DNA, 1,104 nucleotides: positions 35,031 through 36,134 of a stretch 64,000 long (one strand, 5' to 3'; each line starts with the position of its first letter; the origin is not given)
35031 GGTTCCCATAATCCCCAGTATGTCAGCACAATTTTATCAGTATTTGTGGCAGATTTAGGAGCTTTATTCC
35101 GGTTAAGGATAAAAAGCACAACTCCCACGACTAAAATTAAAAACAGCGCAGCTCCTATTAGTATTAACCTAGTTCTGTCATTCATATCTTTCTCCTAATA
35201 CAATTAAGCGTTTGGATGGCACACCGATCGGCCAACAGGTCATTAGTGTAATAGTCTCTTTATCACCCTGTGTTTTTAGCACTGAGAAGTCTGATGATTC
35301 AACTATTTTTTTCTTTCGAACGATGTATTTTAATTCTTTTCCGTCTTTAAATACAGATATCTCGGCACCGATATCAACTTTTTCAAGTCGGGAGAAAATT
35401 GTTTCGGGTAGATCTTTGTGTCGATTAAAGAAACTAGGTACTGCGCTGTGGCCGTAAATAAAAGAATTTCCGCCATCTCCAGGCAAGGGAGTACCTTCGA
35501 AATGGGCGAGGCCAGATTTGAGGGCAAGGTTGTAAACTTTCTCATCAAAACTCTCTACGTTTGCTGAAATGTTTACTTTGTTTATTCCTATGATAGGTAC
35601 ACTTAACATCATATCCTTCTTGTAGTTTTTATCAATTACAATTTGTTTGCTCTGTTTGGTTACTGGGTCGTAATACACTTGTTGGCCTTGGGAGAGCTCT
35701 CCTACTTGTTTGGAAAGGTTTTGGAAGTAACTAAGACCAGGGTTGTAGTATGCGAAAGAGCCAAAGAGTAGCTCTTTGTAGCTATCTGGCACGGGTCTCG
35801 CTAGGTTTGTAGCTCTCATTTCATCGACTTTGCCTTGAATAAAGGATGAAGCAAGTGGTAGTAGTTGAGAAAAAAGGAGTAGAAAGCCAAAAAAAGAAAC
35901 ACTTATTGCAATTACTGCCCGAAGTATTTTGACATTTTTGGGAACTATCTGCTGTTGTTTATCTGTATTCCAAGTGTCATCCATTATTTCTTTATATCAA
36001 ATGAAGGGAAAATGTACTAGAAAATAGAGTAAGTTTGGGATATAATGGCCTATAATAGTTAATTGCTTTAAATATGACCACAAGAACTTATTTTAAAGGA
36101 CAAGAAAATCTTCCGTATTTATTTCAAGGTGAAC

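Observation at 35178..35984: Sortase plus two candidate substrates carrying a '[ST]PETAL-TM-basic tail' sorting signal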

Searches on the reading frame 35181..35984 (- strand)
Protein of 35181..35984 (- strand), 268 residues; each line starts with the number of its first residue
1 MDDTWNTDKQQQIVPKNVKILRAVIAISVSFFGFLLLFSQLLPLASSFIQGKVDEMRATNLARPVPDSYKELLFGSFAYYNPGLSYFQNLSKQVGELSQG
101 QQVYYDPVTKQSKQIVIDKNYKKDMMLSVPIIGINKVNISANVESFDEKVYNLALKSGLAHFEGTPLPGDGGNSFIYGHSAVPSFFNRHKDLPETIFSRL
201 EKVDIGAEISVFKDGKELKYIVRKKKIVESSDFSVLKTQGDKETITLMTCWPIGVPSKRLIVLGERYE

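Call 7: search_protein_families(library=pfam, proteins=[window:35181-35984:-], max_evalue=0.01)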
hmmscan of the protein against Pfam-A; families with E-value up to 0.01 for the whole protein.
window:35181-35984:- (268 aa): 1 family
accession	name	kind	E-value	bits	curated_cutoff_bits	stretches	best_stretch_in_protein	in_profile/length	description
PF04203.18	Sortase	-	4.2e-21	75.4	26.6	1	133-266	2-124/125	Sortase domain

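Call 8: search_protein_families(library=ncbifam, proteins=[window:35181-35984:-], max_evalue=0.01)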
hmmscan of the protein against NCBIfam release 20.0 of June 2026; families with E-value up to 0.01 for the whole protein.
window:35181-35984:- (268 aa): 7 families
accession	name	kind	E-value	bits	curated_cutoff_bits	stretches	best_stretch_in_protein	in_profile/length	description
NF033745.1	class_C_sortase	subfamily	2.7e-22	79.6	160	1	97-266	59-220/220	class C sortase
TIGR01076.1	sortase_fam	subfamily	3.2e-19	69.1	39.35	1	155-266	23-127/136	sortase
NF058671.1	sortase_SrtD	exception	1.7e-15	57.2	140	1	75-264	9-185/187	class D sortase, LPxTATN-specific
NF033746.1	class_D_sortase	subfamily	2.9e-14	53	165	1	152-265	30-132/135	class D sortase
TIGR03784.1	marine_sortase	equivalog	2.2e-08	33.9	158.25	1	158-255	77-161/174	class GN sortase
NF033747.1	class_E_sortase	subfamily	5.7e-08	32.9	160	1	119-265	66-204/211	class E sortase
NF033748.1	class_F_sortase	subfamily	6.5e-06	25.9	166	1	153-250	41-133/155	class F sortase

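Call 17: find_homologous_proteins(query=window:35181-35984:-)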
Query window:35181-35984:- (268 aa): 442 proteins with E <= 0.001 among 994 candidates; the best 120 are listed.
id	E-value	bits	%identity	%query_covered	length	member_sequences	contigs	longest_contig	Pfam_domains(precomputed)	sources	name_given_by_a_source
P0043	1.3e-173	593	100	100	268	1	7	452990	PF04203.19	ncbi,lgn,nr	ncbi:sortase [bacterium]|nr:sortase [bacterium]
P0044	3.4e-130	451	71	100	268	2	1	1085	PF04203.19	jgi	jgi:sortase A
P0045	5.3e-129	447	71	100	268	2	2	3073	PF04203.19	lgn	-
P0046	4.6e-124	431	70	100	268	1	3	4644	PF04203.19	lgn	-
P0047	1.7e-123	429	68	100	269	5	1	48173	PF04203.19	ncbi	-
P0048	2.9e-115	402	66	100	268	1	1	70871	PF04203.19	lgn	-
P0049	2.9e-111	389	65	100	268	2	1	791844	PF04203.19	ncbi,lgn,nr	ncbi:sortase [Candidatus Dojkabacteria bacterium]|nr:sortase [Candidatus Dojkabacteria bacterium]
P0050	4.4e-111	388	63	100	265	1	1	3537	PF04203.19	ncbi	-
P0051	5.3e-110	385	63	100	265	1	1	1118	PF04203.19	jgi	jgi:LPXTG-site transpeptidase (sortase) family protein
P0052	1.7e-108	380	63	100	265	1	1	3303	PF04203.19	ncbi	-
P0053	8.8e-108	378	65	100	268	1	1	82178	PF04203.19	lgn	-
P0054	9.6e-107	374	62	100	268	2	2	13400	PF04203.19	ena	-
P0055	1.2e-105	371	64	100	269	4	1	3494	PF04203.19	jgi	jgi:LPXTG-site transpeptidase (sortase) family protein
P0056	3.4e-105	369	61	99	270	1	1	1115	PF04203.19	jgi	-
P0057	3.9e-105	369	66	99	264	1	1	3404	PF04203.19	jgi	jgi:LPXTG-site transpeptidase (sortase) family protein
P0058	2.0e-104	367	60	100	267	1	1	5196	PF04203.19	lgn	-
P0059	3.2e-103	363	61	100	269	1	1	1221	PF04203.19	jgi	jgi:LPXTG-site transpeptidase (sortase) family protein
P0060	8.2e-103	361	61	99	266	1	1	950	PF04203.19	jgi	jgi:LPXTG-site transpeptidase (sortase) family protein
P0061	9.0e-103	361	59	100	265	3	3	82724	PF04203.19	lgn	-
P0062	1.0e-102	361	59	100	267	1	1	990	PF04203.19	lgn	-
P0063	1.6e-102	360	61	100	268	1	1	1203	PF04203.19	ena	-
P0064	2.3e-102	360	62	100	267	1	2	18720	PF04203.19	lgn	-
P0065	8.8e-102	358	59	100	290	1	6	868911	PF04203.19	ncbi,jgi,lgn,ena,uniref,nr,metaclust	ncbi:MAG: Fimbrial associated sortase [candidate division WS6 bacterium GW2011_GWF2_39_15]|uniref:Fi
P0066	9.5e-102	358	59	100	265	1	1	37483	PF04203.19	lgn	-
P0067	2.9e-101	356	61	100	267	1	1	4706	PF04203.19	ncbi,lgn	-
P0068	9.0e-101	355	60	100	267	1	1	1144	PF04203.19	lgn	-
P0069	3.2e-100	353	59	100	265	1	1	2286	PF04203.19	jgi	jgi:LPXTG-site transpeptidase (sortase) family protein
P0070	6.7e-100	352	59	100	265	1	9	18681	PF04203.19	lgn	-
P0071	7.4e-100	352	59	100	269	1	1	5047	PF04203.19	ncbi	-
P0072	4.4e-98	346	58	100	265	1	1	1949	PF04203.19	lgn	-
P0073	1.2e-96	341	57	99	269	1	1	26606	PF04203.19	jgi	-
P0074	7.2e-96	338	57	100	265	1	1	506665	PF04203.19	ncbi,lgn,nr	ncbi:sortase [Candidatus Dojkabacteria bacterium]|nr:sortase [Candidatus Dojkabacteria bacterium]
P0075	1.4e-95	338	58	100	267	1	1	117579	PF04203.19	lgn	-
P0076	6.5e-95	335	58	100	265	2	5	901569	PF04203.19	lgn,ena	-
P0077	2.1e-94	334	57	100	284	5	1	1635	PF04203.19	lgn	-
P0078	4.8e-93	329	55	99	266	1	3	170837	PF04203.19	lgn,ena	-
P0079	4.8e-93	329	56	98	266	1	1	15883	PF04203.19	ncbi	-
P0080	6.5e-92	326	54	100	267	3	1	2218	PF04203.19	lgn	-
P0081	1.3e-91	325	54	98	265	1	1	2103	PF04203.19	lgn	-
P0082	1.4e-91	324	57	90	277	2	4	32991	PF04203.19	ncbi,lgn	-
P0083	1.4e-91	324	55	100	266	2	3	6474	PF04203.19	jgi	jgi:LPXTG-site transpeptidase (sortase) family protein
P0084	3.0e-91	323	55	100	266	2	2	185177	PF04203.19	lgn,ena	-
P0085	7.6e-91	322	54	100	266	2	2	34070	PF04203.19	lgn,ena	-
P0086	1.1e-90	321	55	99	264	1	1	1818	PF04203.19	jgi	-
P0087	1.2e-90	321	56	98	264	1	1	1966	PF04203.19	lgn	-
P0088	1.3e-90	321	56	98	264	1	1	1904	PF04203.19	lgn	-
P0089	1.4e-90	321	54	100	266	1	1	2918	PF04203.19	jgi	jgi:LPXTG-site transpeptidase (sortase) family protein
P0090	1.4e-90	321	55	99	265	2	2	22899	PF04203.19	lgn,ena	-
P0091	1.9e-90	321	55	98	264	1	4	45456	PF04203.19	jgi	-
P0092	2.5e-90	320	54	100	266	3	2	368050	PF04203.19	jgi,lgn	jgi:LPXTG-site transpeptidase (sortase) family protein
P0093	2.6e-90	320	54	100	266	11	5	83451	PF04203.19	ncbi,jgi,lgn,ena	-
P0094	3.9e-90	320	55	98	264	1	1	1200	PF04203.19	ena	-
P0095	4.0e-90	320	55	98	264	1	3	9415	PF04203.19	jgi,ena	-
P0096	4.3e-90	320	55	98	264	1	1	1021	PF04203.19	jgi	-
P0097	4.9e-90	319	55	98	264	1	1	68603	PF04203.19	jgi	jgi:LPXTG-site transpeptidase (sortase) family protein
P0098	4.9e-90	319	55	98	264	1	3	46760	PF04203.19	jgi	-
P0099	5.5e-90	319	55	99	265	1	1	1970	PF04203.19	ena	-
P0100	5.8e-90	319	54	99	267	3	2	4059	PF04203.19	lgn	-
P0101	5.8e-90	319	54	99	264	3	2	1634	PF04203.19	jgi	-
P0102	6.1e-90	319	54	100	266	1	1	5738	PF04203.19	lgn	-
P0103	6.2e-90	319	55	98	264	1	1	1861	PF04203.19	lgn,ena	-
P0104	8.4e-90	319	53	100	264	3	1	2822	PF04203.19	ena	-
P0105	1.1e-89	318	55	98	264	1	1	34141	PF04203.19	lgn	-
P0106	1.2e-89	318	55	98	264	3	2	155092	PF04203.19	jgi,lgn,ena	-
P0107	1.5e-89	318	52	99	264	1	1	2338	PF04203.19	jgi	jgi:LPXTG-site transpeptidase (sortase) family protein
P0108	1.9e-89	317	53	100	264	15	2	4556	PF04203.19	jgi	jgi:sortase A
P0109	2.0e-89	317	56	93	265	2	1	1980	PF04203.19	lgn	-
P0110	2.3e-89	317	55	98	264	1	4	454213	PF04203.19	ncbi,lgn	-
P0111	2.4e-89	317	55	98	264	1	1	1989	PF04203.19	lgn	-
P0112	2.5e-89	317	55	98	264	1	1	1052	PF04203.19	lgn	-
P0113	3.7e-89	316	54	98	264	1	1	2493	PF04203.19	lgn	-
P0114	3.8e-89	316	53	99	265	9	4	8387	PF04203.19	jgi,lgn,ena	-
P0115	4.0e-89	316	53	99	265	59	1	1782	PF04203.19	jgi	jgi:LPXTG-site transpeptidase (sortase) family protein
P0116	4.1e-89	316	53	99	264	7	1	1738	PF04203.19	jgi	jgi:LPXTG-site transpeptidase (sortase) family protein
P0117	5.0e-89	316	53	100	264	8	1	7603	PF04203.19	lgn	-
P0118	5.4e-89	316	51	100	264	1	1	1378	PF04203.19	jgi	jgi:LPXTG-site transpeptidase (sortase) family protein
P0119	5.6e-89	316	54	98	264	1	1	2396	PF04203.19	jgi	-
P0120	5.6e-89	316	52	98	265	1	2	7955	PF04203.19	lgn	-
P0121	6.1e-89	316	55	98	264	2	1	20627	PF04203.19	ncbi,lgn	-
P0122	6.1e-89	316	54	99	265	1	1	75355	PF04203.19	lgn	-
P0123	7.2e-89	316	54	99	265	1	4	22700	PF04203.19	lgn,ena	-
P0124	7.3e-89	316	54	98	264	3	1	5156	PF04203.19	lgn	-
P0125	8.4e-89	315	53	99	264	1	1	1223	PF04203.19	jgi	jgi:LPXTG-site transpeptidase (sortase) family protein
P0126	8.5e-89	315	53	98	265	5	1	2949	PF04203.19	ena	-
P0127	8.7e-89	315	53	99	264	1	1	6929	PF04203.19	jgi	jgi:LPXTG-site transpeptidase (sortase) family protein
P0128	9.6e-89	315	54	99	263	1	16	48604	PF04203.19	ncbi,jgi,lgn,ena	-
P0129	1.0e-88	315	58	85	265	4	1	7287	PF04203.19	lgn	-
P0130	1.3e-88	315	52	99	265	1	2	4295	PF04203.19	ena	-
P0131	1.5e-88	315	52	100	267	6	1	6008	PF04203.19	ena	-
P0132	1.5e-88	314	53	99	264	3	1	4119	PF04203.19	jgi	jgi:LPXTG-site transpeptidase (sortase) family protein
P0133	1.6e-88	314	54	98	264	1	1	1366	PF04203.19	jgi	jgi:LPXTG-site transpeptidase (sortase) family protein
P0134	1.6e-88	314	56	94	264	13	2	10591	PF04203.19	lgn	-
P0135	2.0e-88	314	52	99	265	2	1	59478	PF04203.19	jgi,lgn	jgi:LPXTG-site transpeptidase (sortase) family protein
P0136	4.1e-88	313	52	99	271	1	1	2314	PF04203.19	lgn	-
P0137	4.4e-88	313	52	99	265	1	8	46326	PF04203.19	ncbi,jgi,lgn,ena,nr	ncbi:MAG TPA: sortase [Candidatus Dojkabacteria bacterium]|nr:sortase [Candidatus Dojkabacteria bact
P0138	4.7e-88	313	55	85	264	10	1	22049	PF04203.19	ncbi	-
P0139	5.5e-88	313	52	99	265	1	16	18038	PF04203.19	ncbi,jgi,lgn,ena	-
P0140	6.2e-88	312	52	99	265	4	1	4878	PF04203.19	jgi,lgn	-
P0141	6.7e-88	312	52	99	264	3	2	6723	PF04203.19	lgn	-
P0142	7.2e-88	312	52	100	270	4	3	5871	PF04203.19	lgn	-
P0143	7.4e-88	312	52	99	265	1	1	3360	PF04203.19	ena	-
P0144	7.8e-88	312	53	100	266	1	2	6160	PF04203.19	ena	-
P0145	9.2e-88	312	52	99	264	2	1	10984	PF04203.19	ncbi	-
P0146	9.3e-88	312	52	100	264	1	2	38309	PF04203.19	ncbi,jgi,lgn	-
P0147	9.4e-88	312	54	99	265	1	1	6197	PF04203.19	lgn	-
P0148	1.2e-87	311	52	100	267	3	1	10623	PF04203.19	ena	-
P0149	1.3e-87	311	52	98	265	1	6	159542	PF04203.19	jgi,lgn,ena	-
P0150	1.5e-87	311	50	100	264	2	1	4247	PF04203.19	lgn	-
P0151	1.7e-87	311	58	85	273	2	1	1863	PF04203.19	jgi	jgi:LPXTG-site transpeptidase (sortase) family protein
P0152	1.9e-87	311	55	98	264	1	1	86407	PF04203.19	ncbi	-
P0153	2.1e-87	311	52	99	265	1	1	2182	PF04203.19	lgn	-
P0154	2.4e-87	311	52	99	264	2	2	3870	PF04203.19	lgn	-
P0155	2.5e-87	311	52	100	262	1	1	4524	PF04203.19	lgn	-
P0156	2.7e-87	310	55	94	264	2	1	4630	PF04203.19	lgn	-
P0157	2.7e-87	310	52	99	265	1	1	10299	PF04203.19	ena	-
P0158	2.7e-87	310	55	90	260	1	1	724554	PF04203.19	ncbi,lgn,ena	ncbi:MAG: sortase [Candidatus Dojkabacteria bacterium]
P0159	3.0e-87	310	53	99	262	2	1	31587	PF04203.19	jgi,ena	jgi:LPXTG-site transpeptidase (sortase) family protein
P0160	3.9e-87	310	52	100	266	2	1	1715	PF04203.19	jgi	-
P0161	4.8e-87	310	55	93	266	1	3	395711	PF04203.19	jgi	jgi:LPXTG-site transpeptidase (sortase) family protein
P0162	4.8e-87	310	52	99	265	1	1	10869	PF04203.19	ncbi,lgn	-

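Call 18: search_solved_structures(query=window:35181-35984:-, max_evalue=0.01, show_alignments=2)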
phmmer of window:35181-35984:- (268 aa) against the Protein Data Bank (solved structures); distinct sequences matched with E-value up to 0.01: 23.
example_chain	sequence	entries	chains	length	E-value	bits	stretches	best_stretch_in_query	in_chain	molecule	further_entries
8t28_A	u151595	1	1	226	4.8e-13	52.3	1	154-266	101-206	Class C sortase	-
24rr_A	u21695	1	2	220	1.1e-11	47.7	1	92-266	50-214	Ebp pilus assembly class C sortase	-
6ixz_A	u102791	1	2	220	1.5e-10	44.1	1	154-267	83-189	Sortase family protein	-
7d6p_A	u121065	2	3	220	1.5e-10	44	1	154-267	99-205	Sortase family protein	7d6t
4g1h_A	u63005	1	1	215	2.8e-09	39.9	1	150-266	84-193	Sortase family protein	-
2w1k_A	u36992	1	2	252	4.9e-09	39.1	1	155-266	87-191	PUTATIVE SORTASE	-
8gr6_A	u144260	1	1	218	6.1e-09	38.8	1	155-266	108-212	Sortase-like protein, putative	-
4g1j_A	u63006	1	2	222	1.4e-08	37.6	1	104-266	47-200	Sortase family protein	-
3rbi_A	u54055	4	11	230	1.6e-08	37.5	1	104-266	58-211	Sortase family protein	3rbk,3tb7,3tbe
4d7w_A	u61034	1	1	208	2.2e-08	37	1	129-266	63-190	SORTASE FAMILY PROTEIN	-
3o0p_A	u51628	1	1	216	2.7e-08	36.7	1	142-266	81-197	Sortase family protein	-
6bwe_A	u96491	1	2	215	6.8e-08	35.4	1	152-266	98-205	Putative fimbrial associated sortase-like protein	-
5k9a_A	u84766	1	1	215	6.9e-08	35.4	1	152-266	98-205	Putative fimbrial associated sortase-like protein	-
2xwg_A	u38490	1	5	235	7.9e-08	35.2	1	154-266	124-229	SORTASE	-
8guu_A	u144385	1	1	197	8.6e-08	35.1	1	155-266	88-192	Sortase-like protein, putative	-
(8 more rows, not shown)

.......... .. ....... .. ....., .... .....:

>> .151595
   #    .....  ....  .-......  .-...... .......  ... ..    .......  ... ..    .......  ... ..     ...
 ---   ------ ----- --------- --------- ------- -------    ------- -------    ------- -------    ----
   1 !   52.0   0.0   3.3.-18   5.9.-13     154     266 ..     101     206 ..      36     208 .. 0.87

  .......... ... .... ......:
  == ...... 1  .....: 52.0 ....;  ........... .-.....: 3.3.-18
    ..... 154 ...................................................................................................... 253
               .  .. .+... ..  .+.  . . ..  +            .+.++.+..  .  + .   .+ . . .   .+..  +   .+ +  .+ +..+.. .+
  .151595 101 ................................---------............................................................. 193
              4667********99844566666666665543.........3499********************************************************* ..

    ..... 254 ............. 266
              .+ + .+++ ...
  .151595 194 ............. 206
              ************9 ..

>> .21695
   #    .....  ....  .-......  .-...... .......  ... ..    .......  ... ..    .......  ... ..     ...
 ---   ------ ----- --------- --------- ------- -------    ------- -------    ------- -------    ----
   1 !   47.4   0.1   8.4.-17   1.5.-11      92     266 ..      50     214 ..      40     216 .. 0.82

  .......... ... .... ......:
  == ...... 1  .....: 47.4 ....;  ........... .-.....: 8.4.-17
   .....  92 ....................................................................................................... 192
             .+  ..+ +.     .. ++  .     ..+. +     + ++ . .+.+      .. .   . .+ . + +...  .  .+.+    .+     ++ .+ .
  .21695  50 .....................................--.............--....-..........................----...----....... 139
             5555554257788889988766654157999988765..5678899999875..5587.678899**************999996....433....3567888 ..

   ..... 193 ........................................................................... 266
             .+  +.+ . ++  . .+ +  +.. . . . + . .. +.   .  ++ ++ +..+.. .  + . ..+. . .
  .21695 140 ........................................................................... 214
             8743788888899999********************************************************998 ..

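Call 21: find_related_loci(query=A1, collection=genome_contigs, flank=10000)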
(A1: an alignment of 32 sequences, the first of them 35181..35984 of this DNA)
Query A1 (268 aa) in genome_contigs; peptide patterns used: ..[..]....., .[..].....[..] (x = any residue, [..] = any of these).
331 stretches matched a pattern; 252 encode a relative of the query (tblastn E <= 1e-3); the best 80 are kept; 80 distinct loci.
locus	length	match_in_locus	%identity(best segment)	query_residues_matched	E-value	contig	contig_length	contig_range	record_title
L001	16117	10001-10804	68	1-268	5e-131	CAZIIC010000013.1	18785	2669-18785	MAG TPA_asm: uncultured Candidatus Saccharibacteria bacterium isolate SRP219642_co6_135 genome assembly, contig: NODE_24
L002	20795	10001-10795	59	1-268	6e-108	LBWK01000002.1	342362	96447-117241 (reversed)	MAG: candidate division WS6 bacterium GW2011_GWF2_39_15 UT34_C0002, whole genome shotgun sequence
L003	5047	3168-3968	59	2-268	1e-106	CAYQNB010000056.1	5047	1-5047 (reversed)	MAG TPA_asm: uncultured Candidatus Saccharibacteria bacterium isolate SRP319275_co1_353 genome assembly, contig: NODE_24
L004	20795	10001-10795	57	1-268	4e-102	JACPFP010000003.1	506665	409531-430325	MAG: Candidatus Dojkabacteria bacterium isolate NC_groundwater_364_Ag_B-0.1um_38_12 GD18-4_B1_scaffold_1074990, whole ge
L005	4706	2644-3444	61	1-268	2e-98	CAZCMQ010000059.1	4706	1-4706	MAG TPA_asm: uncultured Candidatus Saccharibacteria bacterium isolate SRP329715_co2_58 genome assembly, contig: NODE_315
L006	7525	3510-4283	54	5-266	2e-96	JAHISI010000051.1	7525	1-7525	MAG: Patescibacteria group bacterium isolate MM_PC_MetaG.mb.168 MM_PC_MetaG.mb.168_k141_1129787, whole genome shotgun se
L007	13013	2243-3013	55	5-266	1e-95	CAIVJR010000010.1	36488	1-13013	uncultured bacterium isolate Loclat_bin-19700 genome assembly, contig: bin-19700:10/10, whole genome shotgun sequence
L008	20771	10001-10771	55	5-266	1e-95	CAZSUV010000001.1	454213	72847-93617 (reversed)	MAG TPA_asm: uncultured Candidatus Saccharibacteria bacterium isolate SRP302447_co3_161 genome assembly, contig: NODE_41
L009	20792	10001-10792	54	2-268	1e-95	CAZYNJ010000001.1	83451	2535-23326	MAG TPA_asm: uncultured Candidatus Saccharibacteria bacterium isolate SRP191223_co1_99 genome assembly, contig: NODE_125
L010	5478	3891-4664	54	5-266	2e-95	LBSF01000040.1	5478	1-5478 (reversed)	MAG: candidate division WS6 bacterium GW2011_GWC2_36_7 US24_C0040, whole genome shotgun sequence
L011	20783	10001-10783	54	1-266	3e-95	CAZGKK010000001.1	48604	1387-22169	MAG TPA_asm: uncultured Candidatus Saccharibacteria bacterium isolate SRP192927_co6_329 genome assembly, contig: NODE_10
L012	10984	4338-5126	52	1-266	8e-95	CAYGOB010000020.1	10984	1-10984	MAG TPA_asm: uncultured Candidatus Saccharibacteria bacterium isolate ERP113451_co4_79 genome assembly, contig: NODE_389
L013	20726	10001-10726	57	26-267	1e-94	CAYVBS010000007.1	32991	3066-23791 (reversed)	MAG TPA_asm: uncultured Candidatus Saccharibacteria bacterium isolate SRP144015_co1_116 genome assembly, contig: NODE_69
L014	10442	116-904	53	1-266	3e-94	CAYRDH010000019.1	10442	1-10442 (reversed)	MAG TPA_asm: uncultured Candidatus Saccharibacteria bacterium isolate SRP241341_co1_3 genome assembly, contig: NODE_6717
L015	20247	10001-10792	52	1-267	3e-94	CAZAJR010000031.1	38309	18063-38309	MAG TPA_asm: uncultured Candidatus Saccharibacteria bacterium isolate SRP067234_co1_14 genome assembly, contig: k99_4901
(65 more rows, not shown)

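Call 28: predict_structure(alignment_id=A1)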
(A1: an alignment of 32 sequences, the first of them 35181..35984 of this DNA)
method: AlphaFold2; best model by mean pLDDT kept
length: 268 residues; sequences in the alignment: 32
mean_pLDDT: 70.0   pTM: 0.60
mean pLDDT of the five models: 70.0, 69.8, 69.2, 68.1, 64.8
residues with pLDDT >= 90: 23; 70-90: 124; 50-70: 77; < 50: 44
segments of 3 or more residues with pLDDT < 50: 8-10, 58-84, 181-185, 253-256
pLDDT, mean of each block of 10 residues (from residue 1): 49 67 86 83 72 56 37 42 55 59 80 86 88 81 64 64 87 79 48 58 85 92 79 70 83 56 86
secondary structure, 60 per line:
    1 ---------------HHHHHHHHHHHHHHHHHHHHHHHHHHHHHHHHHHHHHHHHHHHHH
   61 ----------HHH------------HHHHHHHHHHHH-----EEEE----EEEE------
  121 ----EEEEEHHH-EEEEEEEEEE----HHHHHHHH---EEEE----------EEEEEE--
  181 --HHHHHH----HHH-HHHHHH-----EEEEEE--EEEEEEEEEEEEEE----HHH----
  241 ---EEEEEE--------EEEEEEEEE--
elements in order: H16-60 H86-97 E103-106 E111-114 E125-129 E134-143 H148-155 E159-162 E173-178 H183-188 H197-202 E208-213 E216-229 E244-249 E258-266
